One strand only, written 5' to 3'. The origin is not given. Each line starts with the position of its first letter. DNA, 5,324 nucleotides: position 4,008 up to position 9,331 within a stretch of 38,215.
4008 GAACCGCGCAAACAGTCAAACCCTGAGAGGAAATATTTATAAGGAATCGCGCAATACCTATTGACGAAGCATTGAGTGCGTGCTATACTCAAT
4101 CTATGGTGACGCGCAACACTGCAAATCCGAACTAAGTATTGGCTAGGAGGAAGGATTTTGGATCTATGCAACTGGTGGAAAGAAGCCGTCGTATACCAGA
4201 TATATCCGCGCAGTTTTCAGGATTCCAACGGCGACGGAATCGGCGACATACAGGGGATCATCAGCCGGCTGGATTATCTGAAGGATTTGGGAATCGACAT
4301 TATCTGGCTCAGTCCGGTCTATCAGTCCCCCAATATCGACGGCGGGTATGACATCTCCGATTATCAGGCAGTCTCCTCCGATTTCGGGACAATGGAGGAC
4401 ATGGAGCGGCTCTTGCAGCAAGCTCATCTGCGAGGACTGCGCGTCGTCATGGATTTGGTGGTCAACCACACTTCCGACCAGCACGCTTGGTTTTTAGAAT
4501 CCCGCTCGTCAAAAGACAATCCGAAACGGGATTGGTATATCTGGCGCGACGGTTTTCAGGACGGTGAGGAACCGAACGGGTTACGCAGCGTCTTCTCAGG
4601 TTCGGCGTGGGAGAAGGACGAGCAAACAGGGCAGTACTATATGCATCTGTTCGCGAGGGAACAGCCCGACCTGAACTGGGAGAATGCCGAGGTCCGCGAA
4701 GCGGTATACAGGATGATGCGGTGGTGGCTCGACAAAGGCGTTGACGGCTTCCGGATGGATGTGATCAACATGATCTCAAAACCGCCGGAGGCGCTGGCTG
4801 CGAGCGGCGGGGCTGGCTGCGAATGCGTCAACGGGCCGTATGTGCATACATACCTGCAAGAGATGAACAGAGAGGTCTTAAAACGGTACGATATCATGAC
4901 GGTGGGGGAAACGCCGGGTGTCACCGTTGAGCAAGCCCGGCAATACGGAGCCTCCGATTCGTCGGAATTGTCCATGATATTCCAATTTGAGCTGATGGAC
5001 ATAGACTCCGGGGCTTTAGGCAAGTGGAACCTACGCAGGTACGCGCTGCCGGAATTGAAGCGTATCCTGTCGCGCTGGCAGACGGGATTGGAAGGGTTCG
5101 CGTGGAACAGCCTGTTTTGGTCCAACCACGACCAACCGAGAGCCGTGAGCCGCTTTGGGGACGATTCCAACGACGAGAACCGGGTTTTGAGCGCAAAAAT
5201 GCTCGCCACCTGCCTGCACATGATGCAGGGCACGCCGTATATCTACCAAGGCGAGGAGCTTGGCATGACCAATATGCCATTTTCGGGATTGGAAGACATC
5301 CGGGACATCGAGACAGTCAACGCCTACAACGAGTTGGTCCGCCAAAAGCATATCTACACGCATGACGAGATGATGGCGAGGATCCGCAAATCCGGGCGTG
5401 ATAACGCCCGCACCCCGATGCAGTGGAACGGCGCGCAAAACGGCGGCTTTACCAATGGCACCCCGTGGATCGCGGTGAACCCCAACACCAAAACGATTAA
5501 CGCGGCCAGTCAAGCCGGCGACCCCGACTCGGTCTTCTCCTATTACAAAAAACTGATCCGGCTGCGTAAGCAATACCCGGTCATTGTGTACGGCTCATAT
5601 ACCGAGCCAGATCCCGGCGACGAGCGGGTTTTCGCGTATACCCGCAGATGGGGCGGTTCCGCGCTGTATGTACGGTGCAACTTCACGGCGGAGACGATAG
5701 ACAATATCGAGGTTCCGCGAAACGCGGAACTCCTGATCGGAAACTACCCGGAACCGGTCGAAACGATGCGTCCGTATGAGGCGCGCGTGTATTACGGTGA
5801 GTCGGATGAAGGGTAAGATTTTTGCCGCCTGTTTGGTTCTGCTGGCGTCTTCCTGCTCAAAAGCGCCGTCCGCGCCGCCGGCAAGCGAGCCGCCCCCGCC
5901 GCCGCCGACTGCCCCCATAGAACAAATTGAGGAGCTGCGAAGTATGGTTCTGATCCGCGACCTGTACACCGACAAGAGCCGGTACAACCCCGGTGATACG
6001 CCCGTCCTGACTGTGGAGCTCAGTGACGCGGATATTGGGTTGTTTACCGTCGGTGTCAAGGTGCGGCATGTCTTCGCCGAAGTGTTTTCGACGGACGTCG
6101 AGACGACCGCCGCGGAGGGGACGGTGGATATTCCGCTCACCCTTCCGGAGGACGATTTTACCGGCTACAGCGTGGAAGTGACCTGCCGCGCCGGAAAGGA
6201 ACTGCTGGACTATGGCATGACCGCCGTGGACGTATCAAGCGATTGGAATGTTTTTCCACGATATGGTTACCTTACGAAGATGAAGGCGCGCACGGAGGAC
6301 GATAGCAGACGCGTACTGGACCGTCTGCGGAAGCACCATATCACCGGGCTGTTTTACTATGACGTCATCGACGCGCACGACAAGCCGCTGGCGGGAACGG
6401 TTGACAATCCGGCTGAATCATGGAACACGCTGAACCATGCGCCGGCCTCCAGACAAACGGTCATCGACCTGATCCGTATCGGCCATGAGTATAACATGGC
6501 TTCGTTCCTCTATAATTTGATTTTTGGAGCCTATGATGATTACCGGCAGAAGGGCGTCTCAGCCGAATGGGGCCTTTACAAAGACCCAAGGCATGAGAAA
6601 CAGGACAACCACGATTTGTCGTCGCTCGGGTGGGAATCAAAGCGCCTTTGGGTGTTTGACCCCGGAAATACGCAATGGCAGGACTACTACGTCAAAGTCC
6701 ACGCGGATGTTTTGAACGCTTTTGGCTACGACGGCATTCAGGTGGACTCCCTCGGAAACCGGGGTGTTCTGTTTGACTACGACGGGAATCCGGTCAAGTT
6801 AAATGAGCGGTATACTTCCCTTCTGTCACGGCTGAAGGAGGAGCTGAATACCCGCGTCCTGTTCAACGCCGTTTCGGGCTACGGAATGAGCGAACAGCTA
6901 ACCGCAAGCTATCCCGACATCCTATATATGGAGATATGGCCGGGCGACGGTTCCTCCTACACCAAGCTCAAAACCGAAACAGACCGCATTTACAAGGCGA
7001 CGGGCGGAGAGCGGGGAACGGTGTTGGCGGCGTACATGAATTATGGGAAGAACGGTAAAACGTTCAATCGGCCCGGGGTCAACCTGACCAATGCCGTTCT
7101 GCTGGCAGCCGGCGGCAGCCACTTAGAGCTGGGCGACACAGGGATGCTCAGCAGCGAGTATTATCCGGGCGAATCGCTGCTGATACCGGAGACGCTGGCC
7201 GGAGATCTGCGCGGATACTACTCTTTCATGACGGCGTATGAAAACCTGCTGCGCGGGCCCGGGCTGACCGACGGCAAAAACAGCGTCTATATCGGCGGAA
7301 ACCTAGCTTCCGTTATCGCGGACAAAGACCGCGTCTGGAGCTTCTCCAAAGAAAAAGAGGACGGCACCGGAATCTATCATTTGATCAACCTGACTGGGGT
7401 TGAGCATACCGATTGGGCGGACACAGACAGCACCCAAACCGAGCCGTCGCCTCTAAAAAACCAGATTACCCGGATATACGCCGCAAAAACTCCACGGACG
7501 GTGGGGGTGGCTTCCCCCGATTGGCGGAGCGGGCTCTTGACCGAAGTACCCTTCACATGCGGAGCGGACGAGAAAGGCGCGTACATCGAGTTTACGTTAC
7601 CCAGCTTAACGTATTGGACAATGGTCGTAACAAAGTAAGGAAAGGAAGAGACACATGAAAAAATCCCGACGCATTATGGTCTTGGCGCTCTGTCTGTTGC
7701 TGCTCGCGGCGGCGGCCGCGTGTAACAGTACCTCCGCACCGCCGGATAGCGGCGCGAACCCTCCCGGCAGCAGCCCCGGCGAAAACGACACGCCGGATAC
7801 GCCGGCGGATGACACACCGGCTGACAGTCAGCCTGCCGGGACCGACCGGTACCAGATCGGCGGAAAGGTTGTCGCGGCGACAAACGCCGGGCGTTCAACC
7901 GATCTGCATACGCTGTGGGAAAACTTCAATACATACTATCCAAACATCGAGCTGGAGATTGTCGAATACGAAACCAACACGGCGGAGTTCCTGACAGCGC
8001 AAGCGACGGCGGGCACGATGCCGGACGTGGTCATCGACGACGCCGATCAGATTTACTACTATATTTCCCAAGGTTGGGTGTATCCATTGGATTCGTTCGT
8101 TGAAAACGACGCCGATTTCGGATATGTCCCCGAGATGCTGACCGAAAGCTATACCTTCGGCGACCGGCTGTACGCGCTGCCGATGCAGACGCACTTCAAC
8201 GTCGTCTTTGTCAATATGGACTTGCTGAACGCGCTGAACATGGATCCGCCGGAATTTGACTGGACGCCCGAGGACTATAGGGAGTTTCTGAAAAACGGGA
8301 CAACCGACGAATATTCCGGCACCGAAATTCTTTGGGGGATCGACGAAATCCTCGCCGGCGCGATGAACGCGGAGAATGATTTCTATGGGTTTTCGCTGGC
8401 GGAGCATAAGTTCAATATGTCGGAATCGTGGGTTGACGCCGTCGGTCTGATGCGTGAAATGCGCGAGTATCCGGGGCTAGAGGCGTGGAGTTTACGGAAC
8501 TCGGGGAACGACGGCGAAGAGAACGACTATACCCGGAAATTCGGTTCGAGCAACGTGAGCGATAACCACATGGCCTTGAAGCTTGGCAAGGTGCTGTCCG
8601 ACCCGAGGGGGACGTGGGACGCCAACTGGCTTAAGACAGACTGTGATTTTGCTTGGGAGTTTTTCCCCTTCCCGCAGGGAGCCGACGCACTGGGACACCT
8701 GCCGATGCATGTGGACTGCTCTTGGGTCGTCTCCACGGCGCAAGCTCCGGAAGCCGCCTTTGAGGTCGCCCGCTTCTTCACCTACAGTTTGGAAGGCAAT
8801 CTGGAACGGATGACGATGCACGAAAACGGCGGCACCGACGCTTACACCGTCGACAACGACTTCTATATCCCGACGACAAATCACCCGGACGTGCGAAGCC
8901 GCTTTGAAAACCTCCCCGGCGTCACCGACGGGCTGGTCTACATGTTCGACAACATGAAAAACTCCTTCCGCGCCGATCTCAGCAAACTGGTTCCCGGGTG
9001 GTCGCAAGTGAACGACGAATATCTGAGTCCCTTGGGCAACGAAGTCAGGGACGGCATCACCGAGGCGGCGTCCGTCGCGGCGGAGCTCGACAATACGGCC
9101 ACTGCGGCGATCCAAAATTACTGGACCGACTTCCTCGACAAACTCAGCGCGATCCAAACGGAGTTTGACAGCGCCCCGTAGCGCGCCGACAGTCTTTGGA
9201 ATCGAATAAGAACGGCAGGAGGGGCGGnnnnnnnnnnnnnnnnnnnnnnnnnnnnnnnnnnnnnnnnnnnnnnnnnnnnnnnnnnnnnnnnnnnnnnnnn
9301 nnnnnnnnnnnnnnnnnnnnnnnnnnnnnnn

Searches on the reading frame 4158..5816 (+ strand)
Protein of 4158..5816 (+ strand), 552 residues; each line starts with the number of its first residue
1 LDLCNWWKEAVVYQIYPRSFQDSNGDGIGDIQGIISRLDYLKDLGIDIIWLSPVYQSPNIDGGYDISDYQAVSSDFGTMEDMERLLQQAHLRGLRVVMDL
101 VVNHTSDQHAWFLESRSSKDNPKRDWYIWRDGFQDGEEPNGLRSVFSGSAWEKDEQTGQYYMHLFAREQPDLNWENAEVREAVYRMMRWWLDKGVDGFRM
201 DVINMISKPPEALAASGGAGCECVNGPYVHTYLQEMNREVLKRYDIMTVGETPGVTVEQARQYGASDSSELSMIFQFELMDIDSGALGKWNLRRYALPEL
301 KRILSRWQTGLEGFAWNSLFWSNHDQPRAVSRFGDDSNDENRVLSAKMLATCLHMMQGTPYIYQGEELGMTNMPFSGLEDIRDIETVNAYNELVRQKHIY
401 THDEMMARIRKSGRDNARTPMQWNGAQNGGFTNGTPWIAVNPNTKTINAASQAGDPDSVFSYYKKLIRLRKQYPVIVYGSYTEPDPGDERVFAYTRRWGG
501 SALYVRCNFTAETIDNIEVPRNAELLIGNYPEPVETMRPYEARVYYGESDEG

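Call 4: search_protein_families(library=pfam, proteins=[window:4158-5816:+], max_evalue=0.01)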
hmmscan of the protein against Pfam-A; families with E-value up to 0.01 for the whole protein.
window:4158-5816:+ (552 aa): 3 families
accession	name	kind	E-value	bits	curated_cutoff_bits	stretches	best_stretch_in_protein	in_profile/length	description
PF00128.31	Alpha-amylase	-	1.4e-167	558.9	22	1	14-479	1-446/446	Alpha amylase, catalytic domain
PF11941.14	DUF3459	-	0.0025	18.6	22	1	462-524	1-65/90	Domain of unknown function (DUF3459)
PF14701.12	hDGE_amylase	-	0.0099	15.5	27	0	29-114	19-112/439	Glycogen debranching enzyme, glucanotransferase domain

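Call 100: search_solved_structures(query=window:4158-5816:+, max_evalue=1e-100)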
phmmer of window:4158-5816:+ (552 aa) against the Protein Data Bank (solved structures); distinct sequences matched with E-value up to 1e-100: 41.
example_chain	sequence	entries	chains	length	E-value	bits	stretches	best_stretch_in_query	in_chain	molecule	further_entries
9u7v_A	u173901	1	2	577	1.2e-214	717.2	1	6-543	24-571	oligo-1,6-glucosidase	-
1uok_A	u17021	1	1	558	7.9e-206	688.1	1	5-545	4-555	OLIGO-1,6-GLUCOSIDASE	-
5do8_B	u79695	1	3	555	4e-199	666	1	5-546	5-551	Lmo0184 protein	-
4aie_A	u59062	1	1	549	4e-184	616.5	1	4-543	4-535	GLUCAN 1,6-ALPHA-GLUCOSIDASE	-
4m8u_A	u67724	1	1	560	7.8e-184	615.5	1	4-542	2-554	Oligo-1,6-glucosidase 1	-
4m56_A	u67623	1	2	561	1.4e-183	614.7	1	4-539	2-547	Oligo-1,6-glucosidase 1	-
5wcz_A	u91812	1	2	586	1.9e-183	614.3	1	5-539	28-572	Oligo-1,6-glucosidase 1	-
4mb1_A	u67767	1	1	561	2.4e-183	613.9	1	4-539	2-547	Oligo-1,6-glucosidase 1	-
7lv6_B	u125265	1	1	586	3.4e-183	613.4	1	5-538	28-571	Oligo-1,6-glucosidase 1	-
4maz_A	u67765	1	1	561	1e-182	611.8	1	4-539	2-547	Oligo-1,6-glucosidase 1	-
2ze0_A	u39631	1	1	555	1.3e-182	611.5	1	5-546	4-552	Alpha-glucosidase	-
8ids_A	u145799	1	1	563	1.1e-181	608.5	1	5-546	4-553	Alpha-glucosidase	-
5zcb_A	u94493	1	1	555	1e-180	605.2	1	5-545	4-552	Alpha-glucosidase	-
8ibk_A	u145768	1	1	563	2.1e-180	604.2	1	5-546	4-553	Alpha-glucosidase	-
5zcc_A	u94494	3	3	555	2.6e-180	603.9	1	5-545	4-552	Alpha-glucosidase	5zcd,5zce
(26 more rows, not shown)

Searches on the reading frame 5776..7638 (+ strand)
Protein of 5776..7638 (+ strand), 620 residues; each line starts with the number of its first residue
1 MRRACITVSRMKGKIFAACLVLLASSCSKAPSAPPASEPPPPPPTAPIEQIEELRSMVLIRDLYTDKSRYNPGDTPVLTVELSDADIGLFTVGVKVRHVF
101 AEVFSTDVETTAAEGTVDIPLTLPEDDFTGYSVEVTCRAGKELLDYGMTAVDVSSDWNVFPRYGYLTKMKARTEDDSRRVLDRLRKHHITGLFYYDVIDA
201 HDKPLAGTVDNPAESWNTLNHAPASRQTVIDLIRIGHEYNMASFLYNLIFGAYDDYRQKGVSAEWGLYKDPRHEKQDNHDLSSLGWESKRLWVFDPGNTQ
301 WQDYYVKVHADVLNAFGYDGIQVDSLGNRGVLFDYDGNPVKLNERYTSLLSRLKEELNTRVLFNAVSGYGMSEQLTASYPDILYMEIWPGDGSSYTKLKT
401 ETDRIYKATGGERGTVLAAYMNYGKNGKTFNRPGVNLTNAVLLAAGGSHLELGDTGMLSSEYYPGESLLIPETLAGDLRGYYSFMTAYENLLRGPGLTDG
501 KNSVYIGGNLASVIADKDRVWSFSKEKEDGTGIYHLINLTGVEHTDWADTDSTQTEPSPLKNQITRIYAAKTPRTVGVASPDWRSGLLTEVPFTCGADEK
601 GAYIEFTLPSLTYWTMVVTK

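Call 4: search_protein_families(library=pfam, proteins=[window:5776-7638:+], max_evalue=0.01)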
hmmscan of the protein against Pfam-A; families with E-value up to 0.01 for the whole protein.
window:5776-7638:+ (620 aa): 2 families
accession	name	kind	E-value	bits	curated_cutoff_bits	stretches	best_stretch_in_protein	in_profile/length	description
PF13199.12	Glyco_hydro_66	-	1.7e-155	519.2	23.7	1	65-618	1-546/546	Glycosyl hydrolase family 66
PF14885.12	GHL15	-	2.2e-05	25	27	1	283-410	55-186/271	Hypothetical glycosyl hydrolase family 15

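Call 5: search_protein_families(library=ncbifam, proteins=[window:5776-7638:+], max_evalue=0.01)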
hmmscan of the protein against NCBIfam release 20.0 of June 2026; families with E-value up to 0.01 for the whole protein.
window:5776-7638:+ (620 aa): 1 family
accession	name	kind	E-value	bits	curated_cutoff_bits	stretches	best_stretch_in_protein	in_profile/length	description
NF052487.1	EndoDexBT3087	equivalog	2.5e-133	445.5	730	1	48-619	30-588/589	endo-dextranase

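Call 101: search_solved_structures(query=window:5806-7638:+, max_evalue=1e-20)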
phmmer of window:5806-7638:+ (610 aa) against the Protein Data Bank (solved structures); distinct sequences matched with E-value up to 1e-20: 12.
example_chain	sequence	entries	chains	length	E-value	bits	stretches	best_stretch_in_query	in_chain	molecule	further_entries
5axg_A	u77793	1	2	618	1.9e-134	452.3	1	45-609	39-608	Dextranase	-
5axh_A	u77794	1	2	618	1.7e-133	449.1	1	45-609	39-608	Dextranase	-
8iu8_A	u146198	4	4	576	1.5e-94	320.5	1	53-609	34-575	Candidate dextranase Glycoside hydrolase family 66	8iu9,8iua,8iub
9sjg_A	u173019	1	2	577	3.7e-91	309.3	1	49-609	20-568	Cycloisomaltooligosaccharide glucanotransferase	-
9sje_G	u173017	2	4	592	2e-90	306.9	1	28-609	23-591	Cycloisomaltooligosaccharide glucanotransferase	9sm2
9sjf_A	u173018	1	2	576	2.3e-90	306.7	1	49-609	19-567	Cycloisomaltooligosaccharide glucanotransferase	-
9sjh_B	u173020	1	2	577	2.3e-90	306.7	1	49-609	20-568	Cycloisomaltooligosaccharide glucanotransferase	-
5x7g_A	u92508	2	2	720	1.5e-84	287.5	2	51-480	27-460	Cycloisomaltooligosaccharide glucanotransferase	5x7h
3wnk_A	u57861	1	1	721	8.9e-82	278.3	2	51-450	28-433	Cycloisomaltooligosaccharide glucanotransferase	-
3wnp_A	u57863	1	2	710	2.2e-81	277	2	51-501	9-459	Cycloisomaltooligosaccharide glucanotransferase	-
3wnl_A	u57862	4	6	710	9.4e-81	274.9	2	51-450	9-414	Cycloisomaltooligosaccharide glucanotransferase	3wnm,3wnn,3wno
3vmn_A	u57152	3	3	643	1.5e-33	119.1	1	104-607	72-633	Dextranase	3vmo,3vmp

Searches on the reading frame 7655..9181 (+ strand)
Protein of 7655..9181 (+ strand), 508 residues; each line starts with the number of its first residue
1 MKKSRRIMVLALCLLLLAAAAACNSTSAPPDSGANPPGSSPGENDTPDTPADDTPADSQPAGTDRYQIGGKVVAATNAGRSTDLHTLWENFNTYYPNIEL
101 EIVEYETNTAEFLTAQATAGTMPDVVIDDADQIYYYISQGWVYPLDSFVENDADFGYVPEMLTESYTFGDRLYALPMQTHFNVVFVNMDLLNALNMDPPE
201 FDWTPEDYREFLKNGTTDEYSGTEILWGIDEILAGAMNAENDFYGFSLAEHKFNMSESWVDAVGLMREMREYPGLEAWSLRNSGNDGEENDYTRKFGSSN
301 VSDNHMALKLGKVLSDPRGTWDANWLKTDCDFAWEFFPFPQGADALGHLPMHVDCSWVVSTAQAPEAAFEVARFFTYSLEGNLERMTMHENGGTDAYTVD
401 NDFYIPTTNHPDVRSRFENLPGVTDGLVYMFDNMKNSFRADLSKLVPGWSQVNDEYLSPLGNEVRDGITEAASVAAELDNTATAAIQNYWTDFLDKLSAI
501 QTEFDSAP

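Call 4: search_protein_families(library=pfam, proteins=[window:7655-9181:+], max_evalue=0.01)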
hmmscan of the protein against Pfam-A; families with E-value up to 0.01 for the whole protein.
window:7655-9181:+ (508 aa): 2 families
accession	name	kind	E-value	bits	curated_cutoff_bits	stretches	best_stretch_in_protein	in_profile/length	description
PF01547.30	SBP_bac_1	-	3.5e-14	53.9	26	1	86-215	9-138/307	Bacterial extracellular solute-binding protein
PF13416.11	SBP_bac_8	-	3.1e-13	50.6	27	1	89-386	4-253/279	Bacterial extracellular solute-binding protein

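Call 5: search_protein_families(library=ncbifam, proteins=[window:7655-9181:+], max_evalue=0.01)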
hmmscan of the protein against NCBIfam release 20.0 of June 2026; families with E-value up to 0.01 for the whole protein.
window:7655-9181:+ (508 aa): 1 family
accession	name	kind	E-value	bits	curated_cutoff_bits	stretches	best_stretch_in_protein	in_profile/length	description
NF053763.1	ABCarbgalBndGanS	equivalog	6.5e-05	21.9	700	1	96-227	64-188/420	galactooligosaccharide ABC transporter substrate-binding protein GanS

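Call 57: search_solved_structures(query=window:7655-9181:+, max_evalue=0.01)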
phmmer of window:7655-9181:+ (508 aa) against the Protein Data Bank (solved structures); distinct sequences matched with E-value up to 0.01: 18.
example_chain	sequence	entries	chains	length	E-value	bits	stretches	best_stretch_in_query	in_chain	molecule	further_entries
22hh_A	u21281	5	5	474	7.3e-20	74.4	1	26-453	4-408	Extracellular solute-binding protein family 1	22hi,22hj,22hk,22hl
1eu8_A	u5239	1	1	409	3.1e-07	32.7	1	89-204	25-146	TREHALOSE/MALTOSE BINDING PROTEIN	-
4rya_A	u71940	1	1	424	5e-05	25.5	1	73-202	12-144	ABC transporter substrate binding protein (Sorbitol)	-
4r9f_A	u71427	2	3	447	9e-05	24.6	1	111-251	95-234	MBP1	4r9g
9ru4_A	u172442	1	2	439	0.00017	23.7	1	80-220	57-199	Sugar ABC transporter, sugar-binding protein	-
9ry2_A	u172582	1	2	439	0.0002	23.5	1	80-216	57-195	Sugar ABC transporter, sugar-binding protein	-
9rwc_A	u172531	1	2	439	0.00021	23.4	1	80-215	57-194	Sugar ABC transporter, sugar-binding protein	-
9rsi_A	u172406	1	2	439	0.00022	23.3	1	80-215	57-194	Sugar ABC transporter, sugar-binding protein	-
4rk2_A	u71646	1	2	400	0.00042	22.4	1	87-210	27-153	Putative sugar ABC transporter, substrate-binding protein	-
9rsl_A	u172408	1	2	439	0.00042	22.4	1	80-215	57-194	Sugar ABC transporter, sugar-binding protein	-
9s0l_A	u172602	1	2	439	0.00055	22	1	79-215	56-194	Sugar ABC transporter, sugar-binding protein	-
5f7v_A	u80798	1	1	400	0.00062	21.8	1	86-219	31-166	Lmo0181 protein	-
4g68_B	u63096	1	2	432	0.002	20.1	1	82-222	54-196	ABC transporter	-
4g68_A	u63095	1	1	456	0.0021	20.1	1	82-222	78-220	ABC transporter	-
5z6b_A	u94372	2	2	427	0.003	19.6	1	85-211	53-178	Putative ABC transporter substrate-binding protein YesO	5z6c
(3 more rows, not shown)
